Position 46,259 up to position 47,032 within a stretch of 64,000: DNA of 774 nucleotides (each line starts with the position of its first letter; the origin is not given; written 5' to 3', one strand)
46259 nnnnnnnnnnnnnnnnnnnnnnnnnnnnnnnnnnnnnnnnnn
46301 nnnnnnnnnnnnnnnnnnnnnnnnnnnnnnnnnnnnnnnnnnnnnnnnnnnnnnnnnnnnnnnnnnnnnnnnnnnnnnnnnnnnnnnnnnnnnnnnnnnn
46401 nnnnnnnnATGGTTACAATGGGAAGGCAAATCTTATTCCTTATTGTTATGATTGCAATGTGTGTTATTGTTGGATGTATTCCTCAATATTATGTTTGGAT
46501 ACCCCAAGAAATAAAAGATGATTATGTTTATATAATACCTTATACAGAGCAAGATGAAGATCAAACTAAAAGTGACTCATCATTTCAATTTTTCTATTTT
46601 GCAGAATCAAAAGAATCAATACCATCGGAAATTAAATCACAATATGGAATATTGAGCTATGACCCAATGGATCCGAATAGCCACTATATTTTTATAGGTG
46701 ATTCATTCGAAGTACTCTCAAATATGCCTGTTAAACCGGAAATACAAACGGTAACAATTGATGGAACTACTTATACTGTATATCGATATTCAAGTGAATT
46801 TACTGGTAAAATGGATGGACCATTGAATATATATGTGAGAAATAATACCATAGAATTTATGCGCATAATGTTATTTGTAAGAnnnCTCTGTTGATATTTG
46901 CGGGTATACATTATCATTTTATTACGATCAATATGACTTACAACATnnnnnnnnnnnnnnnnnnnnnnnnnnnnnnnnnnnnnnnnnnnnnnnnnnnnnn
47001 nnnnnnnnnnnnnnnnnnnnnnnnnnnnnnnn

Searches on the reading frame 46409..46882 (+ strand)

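Call 8: search_protein_families(library=pfam, proteins=[window:46409-46882:+], max_evalue=1)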
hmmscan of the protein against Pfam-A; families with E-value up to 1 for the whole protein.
window:46409-46882:+ (158 aa): 2 families
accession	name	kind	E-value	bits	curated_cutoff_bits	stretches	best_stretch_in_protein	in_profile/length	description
PF04265.19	TPK_B1_binding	-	0.13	12.3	22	1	101-133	12-44/67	Thiamin pyrophosphokinase, vitamin B1 binding domain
PF15581.11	Imm58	-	0.23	11.9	25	1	7-42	4-38/109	Immunity protein 58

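Call 9: search_protein_families(library=ncbifam, proteins=[window:46409-46882:+], max_evalue=1)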
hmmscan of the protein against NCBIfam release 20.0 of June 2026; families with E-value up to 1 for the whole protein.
window:46409-46882:+ (158 aa): 2 families
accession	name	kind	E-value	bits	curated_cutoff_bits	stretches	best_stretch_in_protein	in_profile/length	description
TIGR01378.1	thi_PPkinase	equivalog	0.026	13.9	76.4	1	86-145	134-192/206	thiamine diphosphokinase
NF009630.0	PRK13149.2-1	equivalog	0.1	12.8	156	1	34-58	49-74/93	H/ACA RNA-protein complex component Gar1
